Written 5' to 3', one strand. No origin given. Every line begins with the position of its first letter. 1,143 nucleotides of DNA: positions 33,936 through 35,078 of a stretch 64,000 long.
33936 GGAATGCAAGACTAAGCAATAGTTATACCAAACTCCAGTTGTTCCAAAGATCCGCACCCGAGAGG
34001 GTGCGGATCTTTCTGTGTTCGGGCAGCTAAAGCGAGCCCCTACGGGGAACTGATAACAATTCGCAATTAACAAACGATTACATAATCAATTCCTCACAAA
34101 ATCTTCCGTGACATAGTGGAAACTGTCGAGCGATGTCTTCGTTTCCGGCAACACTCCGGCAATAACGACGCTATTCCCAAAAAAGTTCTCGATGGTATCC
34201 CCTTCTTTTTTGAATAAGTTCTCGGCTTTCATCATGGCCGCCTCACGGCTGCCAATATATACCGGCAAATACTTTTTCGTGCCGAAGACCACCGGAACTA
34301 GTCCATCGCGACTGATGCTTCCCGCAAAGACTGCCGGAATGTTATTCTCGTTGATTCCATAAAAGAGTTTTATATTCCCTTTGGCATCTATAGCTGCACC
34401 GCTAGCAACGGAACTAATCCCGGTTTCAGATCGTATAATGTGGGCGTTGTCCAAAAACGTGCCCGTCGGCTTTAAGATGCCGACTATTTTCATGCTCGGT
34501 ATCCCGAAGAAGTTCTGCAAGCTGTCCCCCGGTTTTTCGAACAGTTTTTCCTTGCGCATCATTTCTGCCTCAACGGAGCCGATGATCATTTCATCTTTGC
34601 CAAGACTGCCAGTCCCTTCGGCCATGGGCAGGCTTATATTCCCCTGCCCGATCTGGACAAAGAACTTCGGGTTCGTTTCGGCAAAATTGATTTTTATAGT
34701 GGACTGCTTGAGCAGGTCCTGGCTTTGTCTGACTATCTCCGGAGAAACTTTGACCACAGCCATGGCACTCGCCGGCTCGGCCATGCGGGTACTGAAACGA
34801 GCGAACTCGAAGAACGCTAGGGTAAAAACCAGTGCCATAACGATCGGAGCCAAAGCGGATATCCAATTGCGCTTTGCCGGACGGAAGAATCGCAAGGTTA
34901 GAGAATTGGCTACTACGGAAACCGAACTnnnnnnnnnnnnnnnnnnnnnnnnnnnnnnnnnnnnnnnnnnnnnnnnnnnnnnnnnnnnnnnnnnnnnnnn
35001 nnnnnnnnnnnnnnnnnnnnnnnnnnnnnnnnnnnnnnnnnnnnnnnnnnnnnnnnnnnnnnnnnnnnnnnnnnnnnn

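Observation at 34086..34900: CopA with a novel tandem-duplicated C-terminal soluble extension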

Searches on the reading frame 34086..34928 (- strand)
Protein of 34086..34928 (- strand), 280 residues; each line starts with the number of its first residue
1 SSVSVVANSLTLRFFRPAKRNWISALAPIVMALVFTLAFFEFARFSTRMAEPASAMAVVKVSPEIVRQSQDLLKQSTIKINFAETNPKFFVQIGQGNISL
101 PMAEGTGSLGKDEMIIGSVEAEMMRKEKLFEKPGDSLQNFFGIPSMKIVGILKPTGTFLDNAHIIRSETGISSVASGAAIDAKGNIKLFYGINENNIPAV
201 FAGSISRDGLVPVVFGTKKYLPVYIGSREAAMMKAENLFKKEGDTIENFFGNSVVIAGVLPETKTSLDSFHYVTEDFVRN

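Call 3: search_protein_families(library=pfam, proteins=[window:34086-34928:-], max_evalue=10)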
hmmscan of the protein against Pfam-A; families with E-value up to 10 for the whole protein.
window:34086-34928:- (280 aa): 0 families

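Call 4: search_protein_families(library=ncbifam, proteins=[window:34086-34928:-], max_evalue=10)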
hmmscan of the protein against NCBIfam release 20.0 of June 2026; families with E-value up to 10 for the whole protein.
window:34086-34928:- (280 aa): 1 family
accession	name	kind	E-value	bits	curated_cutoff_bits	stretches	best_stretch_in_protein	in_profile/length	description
NF052526.1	ODC_var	equivalog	0.054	12.3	440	1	188-216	243-271/364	putative NPN-dependent ornithine cyclodeaminase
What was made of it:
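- Tried and rejected: Domain libraries on the tail: Pfam and NCBIfam gave no meaningful hit (calls 3, 4).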

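Call 8: find_homologous_proteins(query=window:34089-34799:-, max_evalue=0.01)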
Query seq(237 aa) (237 aa): 12 proteins with E <= 0.01 among 556 candidates.
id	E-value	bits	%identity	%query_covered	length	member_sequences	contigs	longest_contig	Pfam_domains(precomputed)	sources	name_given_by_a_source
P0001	3.9e-95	336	64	100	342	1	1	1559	-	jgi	jgi:hypothetical protein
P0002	3.9e-93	329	72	84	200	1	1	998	-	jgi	jgi:hypothetical protein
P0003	1.2e-53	200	45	99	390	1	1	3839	-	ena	-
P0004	4.8e-51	192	45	92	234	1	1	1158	-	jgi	jgi:hypothetical protein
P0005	9.4e-51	191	46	93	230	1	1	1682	-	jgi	jgi:hypothetical protein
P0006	9.2e-49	184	45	99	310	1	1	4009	-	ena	-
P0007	1.4e-47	180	51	82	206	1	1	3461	-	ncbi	ncbi:MAG: hypothetical protein WAW11_05565, partial [Patescibacteria group bacterium]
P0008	2.8e-47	179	48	92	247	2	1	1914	-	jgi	jgi:hypothetical protein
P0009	3.7e-47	179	44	99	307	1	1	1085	-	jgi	jgi:hypothetical protein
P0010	2.6e-35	140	41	86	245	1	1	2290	-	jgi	jgi:hypothetical protein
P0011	1.0e-33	135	37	99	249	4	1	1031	-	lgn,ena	-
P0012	2.9e-21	94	37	73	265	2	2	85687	-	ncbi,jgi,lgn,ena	-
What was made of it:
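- Tried and rejected: First tail-only homology search: it returned just 12 hits because of the word prefilter (call 8).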

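Call 11: find_encoding_contigs(protein=P0012, flank=8000, max_places=4)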
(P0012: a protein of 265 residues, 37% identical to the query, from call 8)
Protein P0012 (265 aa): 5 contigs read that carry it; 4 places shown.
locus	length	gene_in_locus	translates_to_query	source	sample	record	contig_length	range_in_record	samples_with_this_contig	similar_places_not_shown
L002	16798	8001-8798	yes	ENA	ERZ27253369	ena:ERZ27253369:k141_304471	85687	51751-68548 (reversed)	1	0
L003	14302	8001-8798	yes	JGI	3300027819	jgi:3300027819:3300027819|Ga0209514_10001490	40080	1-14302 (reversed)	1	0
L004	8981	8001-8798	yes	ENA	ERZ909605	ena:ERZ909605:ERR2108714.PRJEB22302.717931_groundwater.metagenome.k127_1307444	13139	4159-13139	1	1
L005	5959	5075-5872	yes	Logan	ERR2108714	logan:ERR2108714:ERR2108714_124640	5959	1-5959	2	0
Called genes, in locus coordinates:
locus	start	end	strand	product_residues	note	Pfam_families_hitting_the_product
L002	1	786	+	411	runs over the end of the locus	-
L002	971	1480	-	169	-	PF02566:OsmC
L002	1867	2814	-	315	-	PF00892:EamA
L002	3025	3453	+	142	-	-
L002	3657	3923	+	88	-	-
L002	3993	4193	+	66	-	PF00403:HMA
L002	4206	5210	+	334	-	PF00403:HMA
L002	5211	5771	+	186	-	PF13473:Cupredoxin_1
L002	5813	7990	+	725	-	PF00403:HMA, PF00122:E1-E2_ATPase, PF00702:Hydrolase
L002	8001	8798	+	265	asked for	-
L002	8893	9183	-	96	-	-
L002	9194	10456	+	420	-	-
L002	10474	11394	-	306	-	PF00795:CN_hydrolase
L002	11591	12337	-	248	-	-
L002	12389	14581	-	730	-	PF00009:GTP_EFTU, PF22042:EF-G_D2, PF03144:GTP_EFTU_D2, PF14492:EFG_III, PF03764:EFG_IV, PF00679:EFG_C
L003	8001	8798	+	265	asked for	-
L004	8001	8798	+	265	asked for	-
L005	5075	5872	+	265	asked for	-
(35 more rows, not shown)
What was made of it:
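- A split arrangement exists in some lineages, with copA followed 10 bp later by a 265-aa gene (call 11).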

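Call 12: find_encoding_contigs(protein=P0003, flank=5000, max_places=3)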
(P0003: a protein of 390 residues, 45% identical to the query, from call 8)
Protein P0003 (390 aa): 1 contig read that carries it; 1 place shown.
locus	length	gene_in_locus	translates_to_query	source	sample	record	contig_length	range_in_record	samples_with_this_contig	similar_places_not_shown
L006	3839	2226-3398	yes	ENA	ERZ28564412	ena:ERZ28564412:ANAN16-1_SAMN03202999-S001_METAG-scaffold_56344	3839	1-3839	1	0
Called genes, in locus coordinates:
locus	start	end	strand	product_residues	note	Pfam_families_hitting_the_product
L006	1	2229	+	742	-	?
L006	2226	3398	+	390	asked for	-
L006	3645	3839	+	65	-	?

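Call 13: find_encoding_contigs(protein=P0005, flank=5000, max_places=3)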
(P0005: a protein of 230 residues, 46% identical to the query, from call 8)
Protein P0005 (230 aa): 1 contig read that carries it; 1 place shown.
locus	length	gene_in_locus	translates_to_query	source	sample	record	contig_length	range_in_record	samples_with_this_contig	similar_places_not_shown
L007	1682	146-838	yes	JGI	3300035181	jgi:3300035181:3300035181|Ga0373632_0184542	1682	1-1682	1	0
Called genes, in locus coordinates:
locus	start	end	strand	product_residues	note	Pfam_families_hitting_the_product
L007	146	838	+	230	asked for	-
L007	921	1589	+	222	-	-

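Call 22: find_encoding_contigs(protein=P0010, flank=3000, max_places=2)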
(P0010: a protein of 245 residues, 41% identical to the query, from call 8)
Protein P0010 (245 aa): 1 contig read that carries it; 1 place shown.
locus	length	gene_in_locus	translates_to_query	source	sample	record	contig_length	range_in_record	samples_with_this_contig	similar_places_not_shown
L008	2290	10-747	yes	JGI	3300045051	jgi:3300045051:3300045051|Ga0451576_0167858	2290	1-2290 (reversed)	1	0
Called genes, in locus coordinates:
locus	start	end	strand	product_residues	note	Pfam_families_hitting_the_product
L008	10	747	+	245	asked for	-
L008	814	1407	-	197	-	-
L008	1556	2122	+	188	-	-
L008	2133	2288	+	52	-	?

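Call 23: find_encoding_contigs(protein=P0008, flank=3000, max_places=2)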
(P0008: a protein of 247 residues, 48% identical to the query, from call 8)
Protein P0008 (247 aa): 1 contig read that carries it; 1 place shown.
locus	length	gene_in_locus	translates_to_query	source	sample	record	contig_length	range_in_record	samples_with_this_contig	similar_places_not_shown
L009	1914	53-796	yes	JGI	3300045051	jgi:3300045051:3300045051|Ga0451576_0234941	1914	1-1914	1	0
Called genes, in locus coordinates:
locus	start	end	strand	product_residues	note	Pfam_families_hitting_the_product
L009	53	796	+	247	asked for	-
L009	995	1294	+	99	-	-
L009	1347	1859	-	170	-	PF00271:Helicase_C, PF19833:RecG_dom3_C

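Call 26: predict_structure(alignment_id=A1)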
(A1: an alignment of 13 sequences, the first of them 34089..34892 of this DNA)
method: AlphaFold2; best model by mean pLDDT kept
length: 268 residues; sequences in the alignment: 13
mean_pLDDT: 84.5   pTM: 0.74
mean pLDDT of the five models: 84.5, 83.4, 83.0, 79.4, 78.9
residues with pLDDT >= 90: 171; 70-90: 51; 50-70: 17; < 50: 29
segments of 3 or more residues with pLDDT < 50: 1-9, 28-46
pLDDT, mean of each block of 10 residues (from residue 1): 44 63 55 38 54 91 92 90 92 96 97 94 95 97 94 94 86 88 91 88 92 95 93 92 96 92 83
secondary structure, 60 per line:
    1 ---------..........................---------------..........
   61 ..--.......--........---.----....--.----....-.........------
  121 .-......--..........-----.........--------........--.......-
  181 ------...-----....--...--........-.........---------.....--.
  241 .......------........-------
elements in order: H10-35 H51-62 E65-71 E74-81 E90-93 E101-104 H106-114 E123-128 E131-140 H146-149 E150-154 E163-170 E173-179 H195-198 E201-203 E206-213 H215-223 E233-237 E240-247 H254-257 E258-261

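Call 30: fold_search(model_id=the predicted structure, library=pdb)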
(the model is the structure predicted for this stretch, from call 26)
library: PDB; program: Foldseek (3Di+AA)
matches with E <= 10: 187; with E <= 0.001: 0
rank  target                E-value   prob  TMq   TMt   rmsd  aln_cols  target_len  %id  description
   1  9ge7_A                2.8e-02  0.99  0.26  0.10   4.9       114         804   13  Structure of E. coli YbbAP with bound ATP analogue (released 2025-05-28)
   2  9xro_E                3.6e-02  0.80  0.20  0.15   9.7       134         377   17  LolCDE in complex with SMT-738_3 (released 2026-03-18)
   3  9xro_C                1.2e-01  0.80  0.22  0.17   8.8       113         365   15  LolCDE in complex with SMT-738_3 (released 2026-03-18)
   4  6f49_C                1.2e-01  0.93  0.24  0.30   5.3       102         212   12  Periplasmic domain of LolC lacking the Hook. (released 2018-07-25)
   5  6f49_A                1.2e-01  0.92  0.24  0.30   5.4       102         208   12  Periplasmic domain of LolC lacking the Hook. (released 2018-07-25)
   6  9ge6_A                1.2e-01  0.72  0.23  0.09   8.1       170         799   10  Structure of E. coli YbbAP (released 2025-05-28)
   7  9rld_C                1.5e-01  0.75  0.24  0.17  10.8       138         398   12  LolCDE complex with Lpp lipoprotein (released 2026-01-21)
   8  6f49_B                1.5e-01  0.96  0.25  0.31   3.7        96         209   12  Periplasmic domain of LolC lacking the Hook. (released 2018-07-25)
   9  7ark_C                1.9e-01  0.72  0.26  0.19   6.8       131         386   14  LolCDE in complex with AMP-PNP in the closed NBD state (released 2021-04-07)
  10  7arh_C                2.4e-01  0.85  0.25  0.17   5.9       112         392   14  LolCDE in complex with lipoprotein (released 2021-04-07)
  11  7v8i_C                3.4e-01  0.38  0.22  0.16  10.3       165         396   10  LolCD(E171Q)E with bound AMPPNP in nanodiscs (released 2022-08-31)
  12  9gvk_C                3.8e-01  0.35  0.23  0.16  11.0       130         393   15  Cryo-EM structure of endogenous ATP-bound LolCDE with LolD-E171Q mutations in nanodiscs (released 2025-01-08)
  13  1k9a_E                1.1e+00  0.02  0.09  0.06  25.0       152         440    8  Crystal structure analysis of full-length carboxyl-terminal Src kinase at 2.5 A resolution (released 2002-03-20)
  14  7d5r_B                1.3e+00  0.01  0.11  0.06  17.5       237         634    9  Structure of the Ca2+-bound C646A mutant of peptidylarginine deiminase type III (PAD3) (released 2021-06-02)
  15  8yax_B                1.5e+00  0.03  0.12  0.08  23.8       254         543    8  SARS-CoV-2 DMV nsp3-4 pore complex (full-pore) (released 2024-06-19)
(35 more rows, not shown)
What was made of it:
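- On MacB-type (type VII) ABC transporter permease: The top 12 Foldseek PDB hits all come from this superfamily, with prob up to 0.99, but E is 0.03-0.4 and TMq is about 0.25 (call 30).
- The top 12 Foldseek PDB hits are all MacB-type periplasmic domains: YbbP 9ge7_A with E = 0.028 and prob 0.99, and the LolC periplasmic domain 6f49 with prob 0.92-0.96 and rmsd 3.7-5.4 over about 100 columns (call 30). The fold resembles a domain that is always periplasmic (call 30).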

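Call 31: search_protein_representatives(alignment_id=A1)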
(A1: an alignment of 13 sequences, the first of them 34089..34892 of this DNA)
Query: 13 sequences, 255 profile positions. Proteins with E-value up to 0.001 (for the whole library): 197; up to 1e-10: 177; up to 1e-30: 117. The best 150 are listed.
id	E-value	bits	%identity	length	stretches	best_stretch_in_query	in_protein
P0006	2.9e-104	364.7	-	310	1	1-253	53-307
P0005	1.9e-93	329.2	-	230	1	25-254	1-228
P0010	1.9e-93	329.2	-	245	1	7-255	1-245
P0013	6.9e-92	324.1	-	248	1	7-254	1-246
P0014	1.2e-87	310.2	-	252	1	7-253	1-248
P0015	1.3e-85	303.6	-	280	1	2-250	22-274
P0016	3.0e-80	286.0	-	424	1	3-253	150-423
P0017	1.2e-79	284.0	-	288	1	2-252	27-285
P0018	2.3e-78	279.8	-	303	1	2-253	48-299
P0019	2.5e-72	260.0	-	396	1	2-253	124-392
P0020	2.3e-71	256.8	-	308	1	2-253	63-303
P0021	2.2e-70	253.7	-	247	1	2-253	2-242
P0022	1.8e-68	247.4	-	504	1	2-253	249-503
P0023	3.2e-67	243.3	-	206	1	51-253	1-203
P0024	4.0e-66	239.7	-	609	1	2-253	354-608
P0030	9.3e-63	228.6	-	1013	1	2-252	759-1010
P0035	4.1e-57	210.2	-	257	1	44-254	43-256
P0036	2.2e-56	207.8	-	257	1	43-249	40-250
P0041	1.3e-54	202.0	-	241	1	45-250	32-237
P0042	3.0e-54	200.8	-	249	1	42-255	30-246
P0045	6.9e-54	199.6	-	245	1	44-250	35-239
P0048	2.9e-53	197.6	-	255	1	43-251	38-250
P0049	3.5e-53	197.3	-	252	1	44-249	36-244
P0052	1.1e-52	195.7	-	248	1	43-250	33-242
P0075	5.0e-46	173.8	-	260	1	45-250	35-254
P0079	3.5e-45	171.0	-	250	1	44-250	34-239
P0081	6.4e-45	170.2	-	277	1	4-250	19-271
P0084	6.7e-44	166.9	-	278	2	180-250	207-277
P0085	8.1e-44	166.6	-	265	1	61-252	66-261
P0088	9.2e-43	163.1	-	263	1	4-252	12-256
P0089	1.9e-42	162.1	-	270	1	7-251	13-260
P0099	6.1e-39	150.6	-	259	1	69-250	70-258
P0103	8.4e-38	146.9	-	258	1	41-244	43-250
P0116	6.1e-33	130.9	-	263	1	47-249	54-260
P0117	7.1e-33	130.7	-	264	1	45-250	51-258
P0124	6.1e-31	124.4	-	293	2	192-250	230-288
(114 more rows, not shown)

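Call 37: find_related_loci(query=A1, collection=genome_contigs, flank=6000)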
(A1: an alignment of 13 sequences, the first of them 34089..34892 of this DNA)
Query A1 (268 aa) in genome_contigs; peptide patterns used: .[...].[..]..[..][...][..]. (x = any residue, [..] = any of these).
90 stretches matched a pattern; 54 encode a relative of the query (tblastn E <= 1e-3); 54 distinct loci.
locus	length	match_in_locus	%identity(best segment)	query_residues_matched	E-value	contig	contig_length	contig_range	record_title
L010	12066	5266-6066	71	1-267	2e-129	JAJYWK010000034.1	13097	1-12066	MAG: bacterium isolate FK3.bin112 NODE_9573_length_13097_cov_1.841480, whole genome shotgun sequence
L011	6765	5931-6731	70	1-267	1e-128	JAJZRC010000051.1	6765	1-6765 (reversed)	MAG: bacterium isolate SKS1.bin76 NODE_19838_length_6765_cov_2.312594, whole genome shotgun sequence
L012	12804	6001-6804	69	1-268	1e-122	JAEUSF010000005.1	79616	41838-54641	MAG: Candidatus Doudnabacteria bacterium isolate new MAG-296 NODE_5_length_79616_cov_5.340776, whole genome shotgun sequ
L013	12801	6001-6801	49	1-265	3e-79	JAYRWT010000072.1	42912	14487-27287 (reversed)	MAG: Patescibacteria group bacterium isolate EBPR_ori4bin.13 k141_172199, whole genome shotgun sequence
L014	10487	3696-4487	47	1-265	1e-78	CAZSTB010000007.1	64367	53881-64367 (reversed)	MAG TPA_asm: uncultured Bdellovibrionales bacterium isolate SRP011637_co1_57 genome assembly, contig: NODE_61_length_643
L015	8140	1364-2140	50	1-261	2e-78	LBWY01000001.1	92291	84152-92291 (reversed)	MAG: Parcubacteria group bacterium GW2011_GWE2_39_37 UT48_C0001, whole genome shotgun sequence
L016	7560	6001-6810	47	1-267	5e-76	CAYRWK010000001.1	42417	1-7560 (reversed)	MAG TPA_asm: uncultured Candidatus Saccharibacteria bacterium isolate SRP011637_co1_82 genome assembly, contig: NODE_169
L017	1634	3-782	47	5-265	9e-78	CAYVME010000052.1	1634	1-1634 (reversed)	MAG TPA_asm: uncultured Bdellovibrionales bacterium isolate SRP011637_co1_104 genome assembly, contig: NODE_41452_length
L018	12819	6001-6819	44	1-265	9e-74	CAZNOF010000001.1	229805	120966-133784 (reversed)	MAG TPA_asm: uncultured Pseudomonadales bacterium isolate SRP170004_co1_5 genome assembly, contig: NODE_50_length_229805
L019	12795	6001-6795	45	1-265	3e-72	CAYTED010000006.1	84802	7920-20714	MAG TPA_asm: uncultured Bdellovibrionales bacterium isolate binchicken_co128_120 genome assembly, contig: NODE_160_lengt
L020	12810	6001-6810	47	1-267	7e-72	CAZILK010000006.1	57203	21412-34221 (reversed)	MAG TPA_asm: uncultured Candidatus Saccharibacteria bacterium isolate SRP342105_co1_447 genome assembly, contig: NODE_68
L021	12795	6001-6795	45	1-265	6e-72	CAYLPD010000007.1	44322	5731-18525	MAG TPA_asm: uncultured Bdellovibrionales bacterium isolate SRP170004_co1_27 genome assembly, contig: NODE_1041_length_4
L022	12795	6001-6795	45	1-265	2e-71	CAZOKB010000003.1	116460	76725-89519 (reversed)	MAG TPA_asm: uncultured Bdellovibrionales bacterium isolate SRP278252_co2_108 genome assembly, contig: NODE_215_length_1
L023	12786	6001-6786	47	1-265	3e-71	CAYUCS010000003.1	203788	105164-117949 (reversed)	MAG TPA_asm: uncultured Gammaproteobacteria bacterium isolate binchicken_co269_189 genome assembly, contig: NODE_54_leng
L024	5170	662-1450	44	1-268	6e-71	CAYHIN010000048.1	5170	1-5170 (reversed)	MAG TPA_asm: uncultured Gammaproteobacteria bacterium isolate ERP119705_co13_445 genome assembly, contig: NODE_20422_len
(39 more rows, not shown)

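Call 41: search_solved_structures(query=A2, max_evalue=10, show_alignments=3)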
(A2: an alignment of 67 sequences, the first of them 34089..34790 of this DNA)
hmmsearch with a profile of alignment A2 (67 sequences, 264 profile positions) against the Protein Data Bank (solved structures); distinct sequences matched with E-value up to 10: 1.
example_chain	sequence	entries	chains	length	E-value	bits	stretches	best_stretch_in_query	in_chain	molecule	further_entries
3j4u_A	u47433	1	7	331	1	12.1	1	121-196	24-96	major capsid protein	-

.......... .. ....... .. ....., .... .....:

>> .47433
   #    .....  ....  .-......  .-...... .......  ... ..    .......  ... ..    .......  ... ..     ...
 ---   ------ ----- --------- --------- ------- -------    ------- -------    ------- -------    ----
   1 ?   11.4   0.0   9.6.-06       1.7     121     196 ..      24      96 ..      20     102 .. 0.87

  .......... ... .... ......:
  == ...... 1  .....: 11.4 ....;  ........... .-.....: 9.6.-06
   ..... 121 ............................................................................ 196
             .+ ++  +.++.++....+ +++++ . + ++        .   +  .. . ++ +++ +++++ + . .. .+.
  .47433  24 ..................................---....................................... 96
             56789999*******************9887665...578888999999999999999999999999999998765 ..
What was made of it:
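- Tried and rejected: PDB sequence-profile search with the family alignment: only a chance capsid hit at E = 1 (call 41).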

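Call 42: search_protein_families(library=pfam, alignment_id=A2, max_evalue=1)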
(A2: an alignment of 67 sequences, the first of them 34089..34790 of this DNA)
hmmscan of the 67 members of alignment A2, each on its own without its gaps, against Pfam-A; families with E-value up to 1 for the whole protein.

A. member 1, window:34089-34790:- (234 aa): 0 families

B. families by the number of members that match (of 67 scanned): 41 families (the first 25 are shown)
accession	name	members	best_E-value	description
PF12704.14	MacB_PCD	14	7e-06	MacB-like periplasmic core domain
PF04459.17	DUF512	6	0.0099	Protein of unknown function (DUF512)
PF19135.5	DUF5818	2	0.00045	Protein of unknown function (DUF5818)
PF14889.11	PBP-Tp47_a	2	0.0092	Penicillin-binding protein Tp47 domain a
PF22829.2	HphA_C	2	0.032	HphA C-terminal domain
PF03155.21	Alg6_Alg8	2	0.097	ALG6, ALG8 glycosyltransferase family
PF12685.13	SpoIIIAH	1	0.0083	SpoIIIAH-like protein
PF01855.24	POR_N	1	0.011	Pyruvate flavodoxin/ferredoxin oxidoreductase, thiamine diP-bdg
PF24192.1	DUF7417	1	0.017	Domain of unknown function (DUF7417)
PF19868.4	DUF6341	1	0.046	Family of unknown function (DUF6341)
PF03767.20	Acid_phosphat_B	1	0.072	HAD superfamily, subfamily IIIB (Acid phosphatase)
PF25298.1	Baculo_FP_2nd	1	0.077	Baculovirus FP protein domain 2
PF18915.5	DUF5667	1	0.08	Domain of unknown function (DUF5667)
PF10119.14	MethyTransf_Reg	1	0.08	Predicted methyltransferase regulatory domain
PF23393.2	Beta-prop_WDR90_POC16_2nd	1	0.086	WDR90/POC16, second beta-propeller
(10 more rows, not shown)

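Call 43: search_protein_families(library=pfam, proteins=[P0035, P0036, P0041, P0042, P0045, P0048, P0049, P0052, P0075, P0079], max_evalue=1)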
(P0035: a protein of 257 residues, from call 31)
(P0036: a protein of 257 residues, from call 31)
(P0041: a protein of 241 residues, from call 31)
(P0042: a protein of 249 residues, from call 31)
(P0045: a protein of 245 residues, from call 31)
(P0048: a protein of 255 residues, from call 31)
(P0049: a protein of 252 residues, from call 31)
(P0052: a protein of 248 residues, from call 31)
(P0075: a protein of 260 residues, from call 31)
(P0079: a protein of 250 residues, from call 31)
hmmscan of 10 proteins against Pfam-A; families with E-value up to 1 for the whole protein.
P0035 (257 aa): 0 families

P0036 (257 aa): 0 families

P0041 (241 aa): 1 family
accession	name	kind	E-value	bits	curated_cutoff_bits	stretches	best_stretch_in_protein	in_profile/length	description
PF04459.17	DUF512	-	0.028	14.1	25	1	174-222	100-148/202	Protein of unknown function (DUF512)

P0042 (249 aa): 1 family
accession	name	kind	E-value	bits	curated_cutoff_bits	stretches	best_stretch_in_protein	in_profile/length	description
PF01855.24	POR_N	-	0.011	16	27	1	26-136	15-124/231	Pyruvate flavodoxin/ferredoxin oxidoreductase, thiamine diP-bdg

P0045 (245 aa): 0 families

P0048 (255 aa): 2 families
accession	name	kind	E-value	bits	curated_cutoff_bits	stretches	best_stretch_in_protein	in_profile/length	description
PF23393.2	Beta-prop_WDR90_POC16_2nd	-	0.086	12.5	60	1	47-84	183-220/291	WDR90/POC16, second beta-propeller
PF23957.1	DUF7286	-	0.28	10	27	1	7-39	6-38/1000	Family of unknown function (DUF7286)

P0049 (252 aa): 1 family
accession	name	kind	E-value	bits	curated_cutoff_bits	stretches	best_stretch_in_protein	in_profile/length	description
PF14442.11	Bd3614_N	-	0.11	13.3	25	0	57-88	18-52/92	Bd3614-like deaminase N-terminal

P0052 (248 aa): 0 families

P0075 (260 aa): 2 families
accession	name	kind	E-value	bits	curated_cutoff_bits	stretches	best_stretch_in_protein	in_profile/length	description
PF13190.11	PDGLE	-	0.1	12.9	27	1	4-49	2-47/102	PDGLE domain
PF10907.13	DUF2749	-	0.87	10.1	25.5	0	4-26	5-30/72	Protein of unknown function (DUF2749)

P0079 (250 aa): 1 family
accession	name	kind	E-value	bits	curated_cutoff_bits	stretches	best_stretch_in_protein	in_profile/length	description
PF16743.10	PliI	-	0.18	11.9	27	0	215-246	43-74/123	Periplasmic lysozyme inhibitor of I-type lysozyme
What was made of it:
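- Tried and rejected: First batch of 10 relatives scanned in detail against Pfam: none carried the MacB_PCD hit (call 43).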
